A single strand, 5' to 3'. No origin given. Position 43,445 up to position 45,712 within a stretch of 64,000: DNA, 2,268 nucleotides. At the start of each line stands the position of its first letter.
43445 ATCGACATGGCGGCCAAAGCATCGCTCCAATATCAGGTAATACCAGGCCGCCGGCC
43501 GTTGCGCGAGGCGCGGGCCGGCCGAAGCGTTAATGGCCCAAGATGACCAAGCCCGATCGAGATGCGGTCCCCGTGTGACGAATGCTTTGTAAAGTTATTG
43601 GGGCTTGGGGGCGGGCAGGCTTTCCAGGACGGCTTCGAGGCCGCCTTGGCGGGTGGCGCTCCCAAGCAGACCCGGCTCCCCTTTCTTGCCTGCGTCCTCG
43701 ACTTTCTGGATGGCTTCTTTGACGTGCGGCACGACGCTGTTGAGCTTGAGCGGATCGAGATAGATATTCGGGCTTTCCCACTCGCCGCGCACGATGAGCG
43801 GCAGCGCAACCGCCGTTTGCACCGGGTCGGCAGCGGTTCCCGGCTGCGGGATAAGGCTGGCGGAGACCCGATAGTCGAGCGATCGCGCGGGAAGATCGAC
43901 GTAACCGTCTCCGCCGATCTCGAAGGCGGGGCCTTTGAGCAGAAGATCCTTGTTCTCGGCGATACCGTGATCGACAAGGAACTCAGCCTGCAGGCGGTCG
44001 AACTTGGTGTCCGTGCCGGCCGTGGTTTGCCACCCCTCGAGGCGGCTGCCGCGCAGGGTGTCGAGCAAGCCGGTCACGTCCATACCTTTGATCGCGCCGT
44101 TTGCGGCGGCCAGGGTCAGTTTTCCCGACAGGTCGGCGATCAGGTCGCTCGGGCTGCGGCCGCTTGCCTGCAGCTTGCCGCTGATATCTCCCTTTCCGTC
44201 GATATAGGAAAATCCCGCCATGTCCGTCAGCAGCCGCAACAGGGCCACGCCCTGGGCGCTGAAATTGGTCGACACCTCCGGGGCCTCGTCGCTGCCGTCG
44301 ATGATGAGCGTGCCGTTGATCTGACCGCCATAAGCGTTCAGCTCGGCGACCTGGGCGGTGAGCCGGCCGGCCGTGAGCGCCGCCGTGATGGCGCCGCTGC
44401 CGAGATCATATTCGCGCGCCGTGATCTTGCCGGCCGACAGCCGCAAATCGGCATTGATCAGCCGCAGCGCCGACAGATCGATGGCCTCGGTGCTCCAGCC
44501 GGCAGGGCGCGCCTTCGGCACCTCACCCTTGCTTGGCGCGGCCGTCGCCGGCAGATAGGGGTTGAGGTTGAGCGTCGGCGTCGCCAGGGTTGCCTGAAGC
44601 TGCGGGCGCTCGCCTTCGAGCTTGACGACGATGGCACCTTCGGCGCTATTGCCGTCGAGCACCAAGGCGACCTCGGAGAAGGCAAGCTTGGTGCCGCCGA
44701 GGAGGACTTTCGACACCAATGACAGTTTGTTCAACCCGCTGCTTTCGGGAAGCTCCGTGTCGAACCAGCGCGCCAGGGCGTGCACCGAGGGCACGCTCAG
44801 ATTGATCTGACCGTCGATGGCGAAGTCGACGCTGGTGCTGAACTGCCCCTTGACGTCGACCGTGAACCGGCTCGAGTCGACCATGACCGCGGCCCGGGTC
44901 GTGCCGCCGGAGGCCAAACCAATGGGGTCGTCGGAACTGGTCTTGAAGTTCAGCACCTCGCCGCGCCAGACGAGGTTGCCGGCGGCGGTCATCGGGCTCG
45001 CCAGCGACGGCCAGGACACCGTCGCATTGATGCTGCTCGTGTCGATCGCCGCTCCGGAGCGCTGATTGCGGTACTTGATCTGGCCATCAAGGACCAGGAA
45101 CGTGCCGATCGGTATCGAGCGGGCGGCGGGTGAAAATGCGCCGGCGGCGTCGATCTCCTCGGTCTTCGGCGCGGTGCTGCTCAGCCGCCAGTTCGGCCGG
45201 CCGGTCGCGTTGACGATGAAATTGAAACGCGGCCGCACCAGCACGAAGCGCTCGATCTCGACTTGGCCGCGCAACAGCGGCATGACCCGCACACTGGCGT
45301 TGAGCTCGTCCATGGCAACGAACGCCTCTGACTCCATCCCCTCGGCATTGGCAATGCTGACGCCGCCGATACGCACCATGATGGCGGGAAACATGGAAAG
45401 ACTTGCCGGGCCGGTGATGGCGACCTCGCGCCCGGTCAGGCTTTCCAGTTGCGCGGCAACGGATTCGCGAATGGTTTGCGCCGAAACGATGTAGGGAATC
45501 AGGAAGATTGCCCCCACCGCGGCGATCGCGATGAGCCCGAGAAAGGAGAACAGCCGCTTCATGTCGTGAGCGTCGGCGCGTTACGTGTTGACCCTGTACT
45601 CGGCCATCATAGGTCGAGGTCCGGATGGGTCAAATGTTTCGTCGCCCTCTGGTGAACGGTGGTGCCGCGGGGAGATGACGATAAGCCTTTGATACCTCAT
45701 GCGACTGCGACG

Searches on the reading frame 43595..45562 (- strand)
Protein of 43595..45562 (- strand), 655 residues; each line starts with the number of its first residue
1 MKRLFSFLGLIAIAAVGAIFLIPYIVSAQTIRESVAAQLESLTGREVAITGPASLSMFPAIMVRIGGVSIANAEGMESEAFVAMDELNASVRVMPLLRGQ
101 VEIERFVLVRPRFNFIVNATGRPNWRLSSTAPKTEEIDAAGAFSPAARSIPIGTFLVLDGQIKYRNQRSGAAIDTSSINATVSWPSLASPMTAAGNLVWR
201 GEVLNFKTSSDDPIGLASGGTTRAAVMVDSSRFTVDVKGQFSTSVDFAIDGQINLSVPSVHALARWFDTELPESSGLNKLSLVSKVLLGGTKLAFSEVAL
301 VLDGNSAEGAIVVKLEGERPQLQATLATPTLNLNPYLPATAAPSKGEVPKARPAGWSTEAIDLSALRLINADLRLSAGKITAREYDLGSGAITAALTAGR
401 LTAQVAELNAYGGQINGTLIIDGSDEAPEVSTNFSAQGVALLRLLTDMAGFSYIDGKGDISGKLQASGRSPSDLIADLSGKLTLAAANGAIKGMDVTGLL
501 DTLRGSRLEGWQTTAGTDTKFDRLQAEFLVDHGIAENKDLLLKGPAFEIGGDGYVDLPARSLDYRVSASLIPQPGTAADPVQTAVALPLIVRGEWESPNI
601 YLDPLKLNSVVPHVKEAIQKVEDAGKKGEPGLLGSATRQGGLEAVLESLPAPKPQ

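Call 52: search_protein_families(library=pfam, proteins=[window:43595-45562:-])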
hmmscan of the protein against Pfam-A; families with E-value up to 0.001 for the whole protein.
window:43595-45562:- (655 aa): 3 families
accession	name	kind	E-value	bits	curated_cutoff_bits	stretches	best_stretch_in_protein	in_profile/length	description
PF05170.20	AsmA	-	1.9e-45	156.2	29.8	2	297-540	346-607/607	AsmA family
PF13116.12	YhdP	-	7.4e-13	47.8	46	1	301-572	914-1179/1224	YhdP protein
PF05359.17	DUF748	-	1.7e-12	46.7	50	1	2-413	16-401/1037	Domain of Unknown Function (DUF748)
